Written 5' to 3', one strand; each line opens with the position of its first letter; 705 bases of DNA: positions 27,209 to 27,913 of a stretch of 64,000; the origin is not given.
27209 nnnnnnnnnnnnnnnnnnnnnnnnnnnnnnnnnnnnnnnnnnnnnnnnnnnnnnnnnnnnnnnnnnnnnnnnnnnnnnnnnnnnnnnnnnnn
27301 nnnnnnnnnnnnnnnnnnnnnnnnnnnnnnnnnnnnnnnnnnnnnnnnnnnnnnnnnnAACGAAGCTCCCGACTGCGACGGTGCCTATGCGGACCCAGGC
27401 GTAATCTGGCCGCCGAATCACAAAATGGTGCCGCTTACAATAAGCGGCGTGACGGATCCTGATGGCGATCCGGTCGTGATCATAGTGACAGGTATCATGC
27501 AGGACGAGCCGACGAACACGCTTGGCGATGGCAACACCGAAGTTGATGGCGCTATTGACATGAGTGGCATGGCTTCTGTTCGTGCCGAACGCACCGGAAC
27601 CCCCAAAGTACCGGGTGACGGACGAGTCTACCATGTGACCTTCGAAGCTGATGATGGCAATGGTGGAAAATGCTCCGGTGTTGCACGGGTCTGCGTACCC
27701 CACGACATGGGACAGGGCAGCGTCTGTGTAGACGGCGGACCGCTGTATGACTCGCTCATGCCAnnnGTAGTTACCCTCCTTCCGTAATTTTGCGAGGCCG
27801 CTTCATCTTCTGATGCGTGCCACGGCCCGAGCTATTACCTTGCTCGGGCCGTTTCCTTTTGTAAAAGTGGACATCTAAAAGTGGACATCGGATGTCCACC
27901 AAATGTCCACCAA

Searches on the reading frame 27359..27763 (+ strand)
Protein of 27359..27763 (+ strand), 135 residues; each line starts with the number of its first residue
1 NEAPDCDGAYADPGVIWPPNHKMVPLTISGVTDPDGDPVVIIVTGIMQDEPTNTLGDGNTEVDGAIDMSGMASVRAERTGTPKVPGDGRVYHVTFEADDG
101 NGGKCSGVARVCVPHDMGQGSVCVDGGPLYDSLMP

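Call 17: find_homologous_proteins(query=window:27359-27763:+, max_evalue=0.001)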
Query seq(135 aa) (135 aa): 257 proteins with E <= 0.001 among 278 candidates; the best 120 are listed.
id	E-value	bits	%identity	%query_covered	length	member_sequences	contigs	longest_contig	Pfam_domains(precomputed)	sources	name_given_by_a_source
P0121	6.1e-49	184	64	98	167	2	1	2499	-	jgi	jgi:hypothetical protein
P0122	6.4e-49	184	63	99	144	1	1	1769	-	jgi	jgi:hypothetical protein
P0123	1.7e-48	182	63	99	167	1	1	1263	-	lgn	-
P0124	3.0e-48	182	61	100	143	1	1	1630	-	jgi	jgi:hypothetical protein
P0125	3.4e-47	178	62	99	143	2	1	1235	-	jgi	jgi:hypothetical protein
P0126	4.4e-47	178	63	99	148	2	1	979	-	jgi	-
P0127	1.0e-45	173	63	87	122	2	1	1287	-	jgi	jgi:hypothetical protein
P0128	3.1e-45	172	61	98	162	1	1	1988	-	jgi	jgi:hypothetical protein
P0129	1.2e-44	170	62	98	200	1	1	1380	-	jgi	jgi:hypothetical protein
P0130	3.8e-44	168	61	99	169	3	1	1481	-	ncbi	-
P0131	1.8e-43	166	60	100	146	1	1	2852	-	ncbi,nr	ncbi:MAG: hypothetical protein HYY46_25120 [Deltaproteobacteria bacterium]|nr:hypothetical protein [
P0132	2.3e-43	166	61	98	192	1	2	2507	-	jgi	jgi:hypothetical protein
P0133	5.9e-43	164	61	99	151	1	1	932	-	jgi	jgi:hypothetical protein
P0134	1.6e-42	163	58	99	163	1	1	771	-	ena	-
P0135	2.5e-42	162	57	100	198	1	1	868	PF02412.24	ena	-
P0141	2.6e-41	159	56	99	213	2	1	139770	PF13948.12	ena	-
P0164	7.4e-37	145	56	100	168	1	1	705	PF17963.8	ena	-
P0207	1.7e-33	134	53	98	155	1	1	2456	PF17963.8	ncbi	-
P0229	8.8e-32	128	51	98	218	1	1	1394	PF17963.8,PF05345.19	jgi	jgi:putative Ig domain-containing protein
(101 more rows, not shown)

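Call 21: search_protein_families(library=pfam, proteins=[P0164, P0207, P0229, P0141, P0131, P0122], max_evalue=1)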
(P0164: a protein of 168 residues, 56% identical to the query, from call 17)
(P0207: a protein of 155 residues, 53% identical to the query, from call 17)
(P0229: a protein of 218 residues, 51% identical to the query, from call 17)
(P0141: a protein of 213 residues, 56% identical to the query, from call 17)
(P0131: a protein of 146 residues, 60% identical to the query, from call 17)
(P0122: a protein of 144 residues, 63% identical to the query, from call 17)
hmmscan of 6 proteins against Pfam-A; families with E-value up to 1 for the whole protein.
P0164 (168 aa): 3 families
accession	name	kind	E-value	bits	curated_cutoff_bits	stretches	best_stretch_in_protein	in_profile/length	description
PF17963.7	Big_9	-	1.7e-06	29.2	23.6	1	50-139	17-88/89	Bacterial Ig domain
PF17892.7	Cadherin_5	-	0.024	14.9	26.5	0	109-141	66-97/98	Cadherin-like domain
PF17803.7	Cadherin_4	-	0.37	11.8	25.1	0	15-83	2-63/71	Bacterial cadherin-like domain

P0207 (155 aa): 3 families
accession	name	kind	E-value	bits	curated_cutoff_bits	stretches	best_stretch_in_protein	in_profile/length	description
PF17963.7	Big_9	-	1.9e-05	25.9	23.6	1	22-130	1-88/89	Bacterial Ig domain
PF17892.7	Cadherin_5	-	0.051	13.8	26.5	0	97-132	63-97/98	Cadherin-like domain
PF02703.20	Adeno_E1A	-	0.11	12.6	27.7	1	47-120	41-111/250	Early E1A protein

P0229 (218 aa): 5 families
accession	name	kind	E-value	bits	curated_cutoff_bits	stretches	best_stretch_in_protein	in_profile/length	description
PF05345.18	He_PIG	-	5.5e-14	52.8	24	1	2-70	20-96/96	Putative Ig domain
PF17963.7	Big_9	-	2.1e-09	38.6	23.6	2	5-65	25-86/89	Bacterial Ig domain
PF17892.7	Cadherin_5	-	0.00066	19.9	26.5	1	5-68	31-96/98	Cadherin-like domain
PF00028.23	Cadherin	-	0.079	13.8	28.8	0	106-189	19-92/93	Cadherin domain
PF00801.26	PKD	-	0.35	11.3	23.5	1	44-64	56-76/80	PKD domain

P0141 (213 aa): 2 families
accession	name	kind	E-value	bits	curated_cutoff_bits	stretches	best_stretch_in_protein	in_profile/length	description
PF13948.11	DUF4215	-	9.3e-15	55.1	27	2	45-77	17-46/47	Domain of unknown function (DUF4215)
PF17963.7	Big_9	-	0.077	14.3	23.6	1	105-190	22-88/89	Bacterial Ig domain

P0131 (146 aa): 2 families
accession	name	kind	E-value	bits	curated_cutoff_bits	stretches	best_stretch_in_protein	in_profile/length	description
PF17963.7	Big_9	-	0.00036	21.8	23.6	1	34-122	17-88/89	Bacterial Ig domain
PF17892.7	Cadherin_5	-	0.0028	17.9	26.5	0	40-76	30-67/98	Cadherin-like domain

P0122 (144 aa): 1 family
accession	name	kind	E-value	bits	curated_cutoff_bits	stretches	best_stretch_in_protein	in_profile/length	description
PF17963.7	Big_9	-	0.00091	20.5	23.6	1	30-119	17-88/89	Bacterial Ig domain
